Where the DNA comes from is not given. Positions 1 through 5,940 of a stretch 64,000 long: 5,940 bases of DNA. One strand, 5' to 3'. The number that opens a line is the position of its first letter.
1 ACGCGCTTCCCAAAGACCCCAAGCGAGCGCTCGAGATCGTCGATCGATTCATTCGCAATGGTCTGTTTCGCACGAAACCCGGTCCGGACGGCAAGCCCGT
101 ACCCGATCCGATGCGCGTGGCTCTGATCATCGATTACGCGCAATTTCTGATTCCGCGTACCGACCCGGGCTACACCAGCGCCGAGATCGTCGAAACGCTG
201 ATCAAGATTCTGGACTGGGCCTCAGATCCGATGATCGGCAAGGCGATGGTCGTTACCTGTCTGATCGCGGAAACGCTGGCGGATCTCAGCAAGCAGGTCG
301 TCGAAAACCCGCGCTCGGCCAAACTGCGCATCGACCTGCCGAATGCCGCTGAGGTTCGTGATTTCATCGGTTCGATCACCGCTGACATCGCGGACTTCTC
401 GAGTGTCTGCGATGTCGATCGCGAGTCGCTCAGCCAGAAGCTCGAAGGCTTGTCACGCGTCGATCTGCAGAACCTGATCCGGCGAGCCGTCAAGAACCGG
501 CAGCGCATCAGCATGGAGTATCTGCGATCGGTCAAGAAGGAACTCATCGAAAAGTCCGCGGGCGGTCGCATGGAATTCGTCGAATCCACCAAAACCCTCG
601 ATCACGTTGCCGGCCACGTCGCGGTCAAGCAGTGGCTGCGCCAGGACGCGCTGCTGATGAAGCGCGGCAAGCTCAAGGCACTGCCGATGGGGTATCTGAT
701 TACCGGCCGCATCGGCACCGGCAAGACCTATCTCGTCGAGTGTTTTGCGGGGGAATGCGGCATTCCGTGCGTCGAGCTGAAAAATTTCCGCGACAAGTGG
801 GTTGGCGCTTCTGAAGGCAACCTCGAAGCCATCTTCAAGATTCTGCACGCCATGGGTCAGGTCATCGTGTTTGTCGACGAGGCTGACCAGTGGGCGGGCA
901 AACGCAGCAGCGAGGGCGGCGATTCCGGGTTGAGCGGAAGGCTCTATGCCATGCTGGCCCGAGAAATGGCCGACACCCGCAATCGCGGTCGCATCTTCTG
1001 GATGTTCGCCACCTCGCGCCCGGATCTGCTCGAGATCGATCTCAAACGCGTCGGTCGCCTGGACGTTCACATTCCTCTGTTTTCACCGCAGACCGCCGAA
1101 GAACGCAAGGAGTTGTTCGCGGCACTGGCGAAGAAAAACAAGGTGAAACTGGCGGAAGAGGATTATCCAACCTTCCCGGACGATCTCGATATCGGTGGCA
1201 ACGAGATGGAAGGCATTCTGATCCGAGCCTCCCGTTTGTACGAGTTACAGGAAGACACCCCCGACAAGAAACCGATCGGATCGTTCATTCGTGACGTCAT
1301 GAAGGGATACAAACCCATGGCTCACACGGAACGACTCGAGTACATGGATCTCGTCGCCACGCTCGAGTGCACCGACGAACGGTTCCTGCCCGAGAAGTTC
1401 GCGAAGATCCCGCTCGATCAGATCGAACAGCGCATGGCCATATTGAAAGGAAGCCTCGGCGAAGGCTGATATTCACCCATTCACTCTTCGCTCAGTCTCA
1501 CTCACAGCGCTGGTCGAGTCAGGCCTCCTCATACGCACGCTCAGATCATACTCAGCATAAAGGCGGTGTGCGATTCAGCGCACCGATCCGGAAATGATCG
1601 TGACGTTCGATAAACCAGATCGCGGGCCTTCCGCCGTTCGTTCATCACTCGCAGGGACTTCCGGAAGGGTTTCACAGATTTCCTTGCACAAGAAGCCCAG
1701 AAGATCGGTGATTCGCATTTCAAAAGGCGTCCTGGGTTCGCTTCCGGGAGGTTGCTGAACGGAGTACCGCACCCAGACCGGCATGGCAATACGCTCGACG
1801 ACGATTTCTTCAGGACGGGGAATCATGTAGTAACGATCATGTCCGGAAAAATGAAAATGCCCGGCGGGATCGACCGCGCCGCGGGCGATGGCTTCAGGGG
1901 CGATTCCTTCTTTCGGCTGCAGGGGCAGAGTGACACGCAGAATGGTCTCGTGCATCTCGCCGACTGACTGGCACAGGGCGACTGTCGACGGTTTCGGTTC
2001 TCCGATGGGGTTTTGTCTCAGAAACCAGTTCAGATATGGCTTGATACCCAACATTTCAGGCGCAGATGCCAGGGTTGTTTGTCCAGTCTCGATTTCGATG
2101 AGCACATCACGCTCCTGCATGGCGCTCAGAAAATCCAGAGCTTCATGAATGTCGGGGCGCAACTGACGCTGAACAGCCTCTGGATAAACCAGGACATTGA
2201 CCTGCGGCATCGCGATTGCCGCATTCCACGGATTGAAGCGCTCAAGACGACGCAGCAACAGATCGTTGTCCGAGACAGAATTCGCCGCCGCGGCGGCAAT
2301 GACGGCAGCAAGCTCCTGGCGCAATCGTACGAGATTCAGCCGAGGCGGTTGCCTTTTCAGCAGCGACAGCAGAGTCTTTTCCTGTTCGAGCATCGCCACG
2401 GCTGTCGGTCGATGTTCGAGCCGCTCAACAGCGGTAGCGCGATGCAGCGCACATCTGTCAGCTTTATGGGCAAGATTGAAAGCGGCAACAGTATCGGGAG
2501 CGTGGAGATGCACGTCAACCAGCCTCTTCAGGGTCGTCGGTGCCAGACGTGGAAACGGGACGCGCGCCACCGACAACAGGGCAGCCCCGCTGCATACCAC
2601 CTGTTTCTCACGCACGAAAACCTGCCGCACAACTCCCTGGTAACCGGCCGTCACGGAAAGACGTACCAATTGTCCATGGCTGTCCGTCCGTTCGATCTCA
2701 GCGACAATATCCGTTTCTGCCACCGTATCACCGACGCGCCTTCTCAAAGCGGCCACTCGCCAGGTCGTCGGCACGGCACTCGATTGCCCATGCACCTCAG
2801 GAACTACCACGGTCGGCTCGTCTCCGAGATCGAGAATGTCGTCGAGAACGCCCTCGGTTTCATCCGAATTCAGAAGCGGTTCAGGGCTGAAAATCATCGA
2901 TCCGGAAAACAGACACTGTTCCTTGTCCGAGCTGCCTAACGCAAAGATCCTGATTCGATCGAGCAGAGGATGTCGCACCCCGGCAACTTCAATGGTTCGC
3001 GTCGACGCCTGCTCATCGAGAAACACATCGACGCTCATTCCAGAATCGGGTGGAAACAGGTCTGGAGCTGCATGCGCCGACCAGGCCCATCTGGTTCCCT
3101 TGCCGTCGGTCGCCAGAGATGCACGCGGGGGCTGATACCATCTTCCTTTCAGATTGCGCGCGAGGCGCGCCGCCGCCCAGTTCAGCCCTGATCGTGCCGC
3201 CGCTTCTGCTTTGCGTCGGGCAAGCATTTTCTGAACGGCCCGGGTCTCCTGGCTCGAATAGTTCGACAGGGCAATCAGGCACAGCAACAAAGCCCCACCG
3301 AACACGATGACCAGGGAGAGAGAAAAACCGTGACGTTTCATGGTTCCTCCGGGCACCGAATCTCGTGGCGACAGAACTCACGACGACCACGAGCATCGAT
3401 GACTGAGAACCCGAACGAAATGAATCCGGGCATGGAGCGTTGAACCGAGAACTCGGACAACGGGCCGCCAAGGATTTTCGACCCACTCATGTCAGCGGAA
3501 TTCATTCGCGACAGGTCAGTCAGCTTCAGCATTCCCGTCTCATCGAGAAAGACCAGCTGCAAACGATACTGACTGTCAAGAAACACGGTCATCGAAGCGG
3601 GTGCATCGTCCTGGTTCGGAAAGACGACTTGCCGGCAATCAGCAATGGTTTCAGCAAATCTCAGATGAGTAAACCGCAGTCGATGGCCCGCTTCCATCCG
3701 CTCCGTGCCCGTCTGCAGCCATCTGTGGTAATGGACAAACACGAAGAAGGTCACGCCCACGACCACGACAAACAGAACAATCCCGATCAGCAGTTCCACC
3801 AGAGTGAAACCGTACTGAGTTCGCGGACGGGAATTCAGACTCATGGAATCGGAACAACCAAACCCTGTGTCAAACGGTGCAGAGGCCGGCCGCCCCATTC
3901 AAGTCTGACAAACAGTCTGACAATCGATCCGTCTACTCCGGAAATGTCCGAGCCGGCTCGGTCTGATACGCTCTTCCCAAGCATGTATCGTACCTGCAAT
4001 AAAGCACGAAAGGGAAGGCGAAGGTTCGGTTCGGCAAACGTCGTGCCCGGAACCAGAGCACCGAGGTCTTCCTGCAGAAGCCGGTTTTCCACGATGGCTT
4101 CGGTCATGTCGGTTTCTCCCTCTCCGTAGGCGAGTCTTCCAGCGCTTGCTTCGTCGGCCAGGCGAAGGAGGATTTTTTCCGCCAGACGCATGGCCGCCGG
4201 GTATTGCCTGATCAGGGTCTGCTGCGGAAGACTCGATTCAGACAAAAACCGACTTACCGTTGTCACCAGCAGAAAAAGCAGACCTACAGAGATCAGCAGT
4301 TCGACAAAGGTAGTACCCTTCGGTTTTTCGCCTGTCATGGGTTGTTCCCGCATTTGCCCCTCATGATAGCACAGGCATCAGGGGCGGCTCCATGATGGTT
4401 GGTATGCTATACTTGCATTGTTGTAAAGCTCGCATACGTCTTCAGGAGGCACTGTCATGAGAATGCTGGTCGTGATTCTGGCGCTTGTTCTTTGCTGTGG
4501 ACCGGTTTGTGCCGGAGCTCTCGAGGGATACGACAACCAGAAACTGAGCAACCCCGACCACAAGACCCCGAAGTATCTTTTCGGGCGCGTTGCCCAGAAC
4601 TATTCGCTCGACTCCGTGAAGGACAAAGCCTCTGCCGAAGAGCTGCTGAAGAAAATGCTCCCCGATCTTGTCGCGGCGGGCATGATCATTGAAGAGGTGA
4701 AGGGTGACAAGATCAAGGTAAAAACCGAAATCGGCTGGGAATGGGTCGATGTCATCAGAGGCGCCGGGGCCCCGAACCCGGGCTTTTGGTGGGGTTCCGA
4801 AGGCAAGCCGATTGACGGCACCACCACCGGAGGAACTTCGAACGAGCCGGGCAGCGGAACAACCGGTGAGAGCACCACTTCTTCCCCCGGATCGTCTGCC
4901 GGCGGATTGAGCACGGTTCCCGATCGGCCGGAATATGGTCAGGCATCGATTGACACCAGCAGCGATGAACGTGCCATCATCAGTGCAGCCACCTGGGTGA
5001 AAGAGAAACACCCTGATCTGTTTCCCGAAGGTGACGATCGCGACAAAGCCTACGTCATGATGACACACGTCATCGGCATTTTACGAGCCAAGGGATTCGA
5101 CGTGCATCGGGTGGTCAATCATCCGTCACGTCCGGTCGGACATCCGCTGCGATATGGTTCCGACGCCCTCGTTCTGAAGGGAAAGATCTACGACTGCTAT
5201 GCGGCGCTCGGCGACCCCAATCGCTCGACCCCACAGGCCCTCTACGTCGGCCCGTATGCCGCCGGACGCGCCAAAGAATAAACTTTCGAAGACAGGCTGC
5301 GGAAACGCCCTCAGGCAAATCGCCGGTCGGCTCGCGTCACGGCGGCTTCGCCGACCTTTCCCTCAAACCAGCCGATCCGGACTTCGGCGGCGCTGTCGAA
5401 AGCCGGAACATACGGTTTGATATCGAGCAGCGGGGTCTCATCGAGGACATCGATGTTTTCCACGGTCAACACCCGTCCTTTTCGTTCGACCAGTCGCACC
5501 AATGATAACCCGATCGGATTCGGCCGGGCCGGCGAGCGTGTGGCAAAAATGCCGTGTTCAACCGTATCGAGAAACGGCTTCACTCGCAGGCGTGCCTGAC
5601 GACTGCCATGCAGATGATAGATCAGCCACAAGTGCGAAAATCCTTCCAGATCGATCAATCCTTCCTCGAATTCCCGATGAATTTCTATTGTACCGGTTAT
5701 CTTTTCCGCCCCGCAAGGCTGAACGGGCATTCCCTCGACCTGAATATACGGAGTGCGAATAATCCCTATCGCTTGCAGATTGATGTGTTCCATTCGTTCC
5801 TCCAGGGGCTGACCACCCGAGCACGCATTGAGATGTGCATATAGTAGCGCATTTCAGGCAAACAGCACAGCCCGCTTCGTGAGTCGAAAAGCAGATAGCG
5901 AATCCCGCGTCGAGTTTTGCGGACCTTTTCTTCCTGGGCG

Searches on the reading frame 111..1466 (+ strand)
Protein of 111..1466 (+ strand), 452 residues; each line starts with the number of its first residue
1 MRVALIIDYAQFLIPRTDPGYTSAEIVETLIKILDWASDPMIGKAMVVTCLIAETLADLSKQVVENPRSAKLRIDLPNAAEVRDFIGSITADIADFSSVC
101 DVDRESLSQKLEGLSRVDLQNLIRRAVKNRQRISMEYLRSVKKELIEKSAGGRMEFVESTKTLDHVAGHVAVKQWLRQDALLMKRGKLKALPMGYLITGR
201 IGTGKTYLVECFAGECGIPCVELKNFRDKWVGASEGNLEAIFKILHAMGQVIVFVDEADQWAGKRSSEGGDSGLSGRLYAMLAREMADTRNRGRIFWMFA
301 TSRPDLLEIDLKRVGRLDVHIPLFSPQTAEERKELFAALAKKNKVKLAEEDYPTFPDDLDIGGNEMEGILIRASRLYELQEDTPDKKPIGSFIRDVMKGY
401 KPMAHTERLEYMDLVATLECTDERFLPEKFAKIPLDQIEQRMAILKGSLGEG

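Call 38: search_protein_families(library=pfam, proteins=[window:111-1466:+])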
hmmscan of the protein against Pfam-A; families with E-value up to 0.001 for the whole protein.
window:111-1466:+ (452 aa): 2 families
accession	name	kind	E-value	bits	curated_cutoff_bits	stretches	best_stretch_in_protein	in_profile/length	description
PF00004.35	AAA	-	3.4e-24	86.2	21.2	1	196-322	2-128/131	ATPase family associated with various cellular activities (AAA)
PF13401.12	AAA_22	-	0.00095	19.9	27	0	196-213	9-26/130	AAA domain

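Call 102: find_encoding_contigs(protein=window:111-1466:+, flank=10000, max_places=2)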
Protein window:111-1466:+ (452 aa): no gene with exactly this product is on record in the collection.

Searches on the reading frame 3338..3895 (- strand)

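Call 38: search_protein_families(library=pfam, proteins=[window:3338-3895:-])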
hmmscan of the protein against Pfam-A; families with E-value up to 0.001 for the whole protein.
window:3338-3895:- (185 aa): 1 family
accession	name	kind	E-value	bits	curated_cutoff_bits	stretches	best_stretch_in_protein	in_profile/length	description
PF07963.17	N_methyl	-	1.4e-06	28.1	21.2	1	25-49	2-26/27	Prokaryotic N-terminal methylation motif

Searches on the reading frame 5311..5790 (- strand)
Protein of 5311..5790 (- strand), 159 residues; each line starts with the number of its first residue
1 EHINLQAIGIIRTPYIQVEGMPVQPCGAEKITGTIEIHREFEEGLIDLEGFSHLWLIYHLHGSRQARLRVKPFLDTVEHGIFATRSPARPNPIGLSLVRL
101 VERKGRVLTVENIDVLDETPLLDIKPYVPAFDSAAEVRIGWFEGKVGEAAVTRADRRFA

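Call 38: search_protein_families(library=pfam, proteins=[window:5311-5790:-])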
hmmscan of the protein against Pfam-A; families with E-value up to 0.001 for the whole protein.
window:5311-5790:- (159 aa): 1 family
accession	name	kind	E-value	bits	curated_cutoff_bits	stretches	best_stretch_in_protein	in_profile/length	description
PF01980.22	TrmO_N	-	2e-41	141.3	26.8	1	20-132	1-116/116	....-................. O N-terminal domain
